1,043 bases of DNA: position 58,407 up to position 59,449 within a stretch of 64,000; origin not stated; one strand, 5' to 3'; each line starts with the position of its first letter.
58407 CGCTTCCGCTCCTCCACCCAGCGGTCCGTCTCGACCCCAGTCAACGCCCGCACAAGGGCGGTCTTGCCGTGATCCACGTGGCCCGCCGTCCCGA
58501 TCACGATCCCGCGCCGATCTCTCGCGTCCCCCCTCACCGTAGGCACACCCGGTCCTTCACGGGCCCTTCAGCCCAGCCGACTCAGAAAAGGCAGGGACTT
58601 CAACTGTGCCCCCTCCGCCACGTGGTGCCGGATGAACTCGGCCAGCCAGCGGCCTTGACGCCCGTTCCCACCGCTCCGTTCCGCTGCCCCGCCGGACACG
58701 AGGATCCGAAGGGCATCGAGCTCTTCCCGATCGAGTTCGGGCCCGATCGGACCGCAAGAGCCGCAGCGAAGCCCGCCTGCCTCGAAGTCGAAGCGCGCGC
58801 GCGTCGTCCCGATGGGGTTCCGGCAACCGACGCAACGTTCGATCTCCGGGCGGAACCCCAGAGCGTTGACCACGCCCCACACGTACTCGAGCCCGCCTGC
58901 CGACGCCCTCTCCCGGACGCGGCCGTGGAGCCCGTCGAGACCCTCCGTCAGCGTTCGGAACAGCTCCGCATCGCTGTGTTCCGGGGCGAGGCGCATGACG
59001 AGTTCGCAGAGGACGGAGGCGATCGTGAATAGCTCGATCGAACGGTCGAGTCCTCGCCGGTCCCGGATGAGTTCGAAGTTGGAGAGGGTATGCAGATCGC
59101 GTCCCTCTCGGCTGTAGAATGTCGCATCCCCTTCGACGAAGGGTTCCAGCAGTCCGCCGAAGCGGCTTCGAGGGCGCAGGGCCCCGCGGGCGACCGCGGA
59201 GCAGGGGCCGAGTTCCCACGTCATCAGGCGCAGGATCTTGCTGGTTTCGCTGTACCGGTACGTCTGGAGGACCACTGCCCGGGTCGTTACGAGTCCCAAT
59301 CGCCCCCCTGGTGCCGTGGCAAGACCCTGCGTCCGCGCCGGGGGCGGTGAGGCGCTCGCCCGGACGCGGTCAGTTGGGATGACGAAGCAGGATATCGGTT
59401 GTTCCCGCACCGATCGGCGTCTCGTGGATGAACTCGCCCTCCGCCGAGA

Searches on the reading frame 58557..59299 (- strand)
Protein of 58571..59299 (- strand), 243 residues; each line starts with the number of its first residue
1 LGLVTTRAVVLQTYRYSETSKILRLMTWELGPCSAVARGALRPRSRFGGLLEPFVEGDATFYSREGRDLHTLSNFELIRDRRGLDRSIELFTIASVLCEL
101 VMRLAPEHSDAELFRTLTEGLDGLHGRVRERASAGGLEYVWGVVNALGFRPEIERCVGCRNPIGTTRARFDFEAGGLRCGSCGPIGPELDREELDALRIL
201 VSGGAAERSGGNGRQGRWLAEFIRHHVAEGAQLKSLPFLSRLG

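Call 62: search_protein_families(library=pfam, proteins=[window:58557-59219:-], max_evalue=0.001)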
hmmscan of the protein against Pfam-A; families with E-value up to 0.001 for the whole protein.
window:58557-59219:- (220 aa): 0 families

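Call 64: find_homologous_proteins(query=window:58571-59299:-, max_evalue=1e-40)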
Query seq(243 aa) (243 aa): 600 proteins with E <= 1e-40 among 2844 candidates; the best 120 are listed.
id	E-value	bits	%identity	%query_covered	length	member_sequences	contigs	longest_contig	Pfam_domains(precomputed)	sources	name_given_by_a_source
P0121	7.8e-147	505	93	100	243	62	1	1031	PF11967.15,PF02565.22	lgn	-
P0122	1.2e-142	492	91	100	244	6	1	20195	PF11967.15,PF02565.22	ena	-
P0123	1.3e-142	492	91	100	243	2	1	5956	PF11967.15,PF02565.22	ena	-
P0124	6.5e-139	479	90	100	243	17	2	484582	PF11967.15,PF02565.22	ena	-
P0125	1.5e-137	475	88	100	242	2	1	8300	PF11967.15,PF02565.22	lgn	-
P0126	2.5e-137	474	88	100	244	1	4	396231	PF11967.15,PF02565.22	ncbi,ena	-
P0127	1.6e-135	468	86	100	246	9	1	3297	PF11967.15,PF02565.22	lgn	-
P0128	6.2e-134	463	85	100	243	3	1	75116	PF11967.15,PF02565.22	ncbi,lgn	-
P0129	2.0e-129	448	82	100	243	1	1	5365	PF11967.15,PF02565.22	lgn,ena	-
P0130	5.2e-120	418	78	100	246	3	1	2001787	PF11967.15,PF02565.22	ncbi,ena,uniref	ncbi:DNA repair protein RecO [Candidatus Palauibacter sp.]|uniref:DNA repair protein RecO n=1 Tax=Ca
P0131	8.6e-119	414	78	100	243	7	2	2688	PF11967.15,PF02565.22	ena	-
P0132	3.1e-118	412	76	100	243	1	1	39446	PF11967.15,PF02565.22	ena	-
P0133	4.5e-117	408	76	100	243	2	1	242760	PF11967.15,PF02565.22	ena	-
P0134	1.8e-116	406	76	100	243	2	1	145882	PF11967.15,PF02565.22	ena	-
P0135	3.3e-108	379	72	100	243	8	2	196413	PF11967.15,PF02565.22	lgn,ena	-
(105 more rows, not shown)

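Call 65: find_encoding_contigs(protein=P0124, flank=10000, max_places=2)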
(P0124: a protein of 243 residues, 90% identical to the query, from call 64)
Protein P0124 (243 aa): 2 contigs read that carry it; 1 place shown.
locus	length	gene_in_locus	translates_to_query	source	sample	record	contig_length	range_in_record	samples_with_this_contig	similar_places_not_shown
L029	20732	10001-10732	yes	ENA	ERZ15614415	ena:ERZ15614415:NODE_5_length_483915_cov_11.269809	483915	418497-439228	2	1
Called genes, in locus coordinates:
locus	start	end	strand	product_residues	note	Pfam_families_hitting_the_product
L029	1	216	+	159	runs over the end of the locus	PF03830:PTSIIB_sorb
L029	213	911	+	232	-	PF03609:EII-Sor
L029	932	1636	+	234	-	PF03613:EIID-AGA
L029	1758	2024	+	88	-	PF00381:PTS-HPr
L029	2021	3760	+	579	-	PF05524:PEP-utilisers_N, PF00391:PEP-utilizers, PF02896:PEP-utilizers_C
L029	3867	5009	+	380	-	PF00438:S-AdoMet_synt_N, PF02772:S-AdoMet_synt_M, PF02773:S-AdoMet_synt_C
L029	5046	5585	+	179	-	PF02577:BFN_dom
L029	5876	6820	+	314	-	PF01497:Peripla_BP_2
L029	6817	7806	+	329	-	PF01032:FecCD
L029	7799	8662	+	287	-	PF00005:ABC_tran, PF02463:SMC_N (faint), PF13304:AAA_21 (faint)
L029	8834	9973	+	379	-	-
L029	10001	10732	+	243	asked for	PF11967:RecO_N, PF02565:RecO_C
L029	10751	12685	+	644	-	PF00009:GTP_EFTU, PF03144:GTP_EFTU_D2, PF25461:Beta-barrel_SelB, PF09107:WHD_3rd_SelB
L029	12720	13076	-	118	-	PF02591:Zn_ribbon_9 (weak)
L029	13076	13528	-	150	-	PF00359:PTS_EIIA_2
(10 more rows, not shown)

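Call 66: find_encoding_contigs(protein=P0126, flank=10000, max_places=2)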
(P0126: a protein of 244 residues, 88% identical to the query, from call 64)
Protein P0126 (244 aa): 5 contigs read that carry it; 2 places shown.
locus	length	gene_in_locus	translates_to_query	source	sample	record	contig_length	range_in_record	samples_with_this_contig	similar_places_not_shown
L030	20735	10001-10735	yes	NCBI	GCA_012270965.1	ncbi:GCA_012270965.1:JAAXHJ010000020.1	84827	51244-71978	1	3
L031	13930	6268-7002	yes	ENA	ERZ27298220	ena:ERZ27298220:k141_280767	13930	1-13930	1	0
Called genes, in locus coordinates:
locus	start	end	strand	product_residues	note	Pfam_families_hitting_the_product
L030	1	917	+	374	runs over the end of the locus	PF13439:Glyco_transf_4, PF13579:Glyco_trans_4_4 (weak), PF20706:GT4-conflict, PF00534:Glycos_transf_1, PF13692:Glyco_trans_1_4, PF13524:Glyco_trans_1_2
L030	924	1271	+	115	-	PF02482:Ribosomal_S30AE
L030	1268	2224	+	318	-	PF02603:Hpr_kinase_N, PF07475:Hpr_kinase_C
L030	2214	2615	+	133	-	PF03610:EIIA-man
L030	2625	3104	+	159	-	PF03830:PTSIIB_sorb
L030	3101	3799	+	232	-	PF03609:EII-Sor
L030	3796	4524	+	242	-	PF03613:EIID-AGA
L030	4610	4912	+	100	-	PF00381:PTS-HPr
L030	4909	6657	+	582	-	PF05524:PEP-utilisers_N, PF00391:PEP-utilizers, PF02896:PEP-utilizers_C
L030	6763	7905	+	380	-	PF00438:S-AdoMet_synt_N, PF02772:S-AdoMet_synt_M, PF02773:S-AdoMet_synt_C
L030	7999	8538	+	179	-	PF02577:BFN_dom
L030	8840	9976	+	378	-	-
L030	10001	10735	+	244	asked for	PF11967:RecO_N, PF02565:RecO_C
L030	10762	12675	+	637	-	PF00009:GTP_EFTU, PF03144:GTP_EFTU_D2, PF25461:Beta-barrel_SelB, PF09107:WHD_3rd_SelB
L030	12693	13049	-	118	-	PF02591:Zn_ribbon_9 (weak)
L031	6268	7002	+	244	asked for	PF11967:RecO_N, PF02565:RecO_C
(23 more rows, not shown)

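Call 67: find_encoding_contigs(protein=P0122, flank=10000, max_places=1)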
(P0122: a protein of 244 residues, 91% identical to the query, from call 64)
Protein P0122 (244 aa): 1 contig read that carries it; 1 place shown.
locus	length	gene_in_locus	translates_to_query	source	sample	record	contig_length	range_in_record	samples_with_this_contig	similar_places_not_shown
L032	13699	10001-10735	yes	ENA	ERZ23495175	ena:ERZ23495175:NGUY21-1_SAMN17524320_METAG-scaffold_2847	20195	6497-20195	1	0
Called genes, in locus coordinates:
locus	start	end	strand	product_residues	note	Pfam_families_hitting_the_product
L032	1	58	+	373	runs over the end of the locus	PF13439:Glyco_transf_4, PF13579:Glyco_trans_4_4 (weak), PF20706:GT4-conflict, PF00534:Glycos_transf_1, PF13692:Glyco_trans_1_4, PF13524:Glyco_trans_1_2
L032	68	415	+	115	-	PF02482:Ribosomal_S30AE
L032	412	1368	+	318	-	PF02603:Hpr_kinase_N, PF07475:Hpr_kinase_C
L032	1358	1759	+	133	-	PF03610:EIIA-man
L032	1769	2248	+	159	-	PF03830:PTSIIB_sorb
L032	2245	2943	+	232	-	PF03609:EII-Sor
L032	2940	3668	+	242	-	PF03613:EIID-AGA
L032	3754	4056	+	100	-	PF00381:PTS-HPr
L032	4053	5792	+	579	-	PF05524:PEP-utilisers_N, PF00391:PEP-utilizers, PF02896:PEP-utilizers_C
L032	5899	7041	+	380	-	PF00438:S-AdoMet_synt_N, PF02772:S-AdoMet_synt_M, PF02773:S-AdoMet_synt_C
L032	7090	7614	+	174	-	PF02577:BFN_dom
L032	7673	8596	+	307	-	PF01497:Peripla_BP_2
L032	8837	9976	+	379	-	-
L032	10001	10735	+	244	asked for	PF11967:RecO_N, PF02565:RecO_C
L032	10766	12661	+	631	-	PF00009:GTP_EFTU, PF03144:GTP_EFTU_D2, PF25461:Beta-barrel_SelB, PF09107:WHD_3rd_SelB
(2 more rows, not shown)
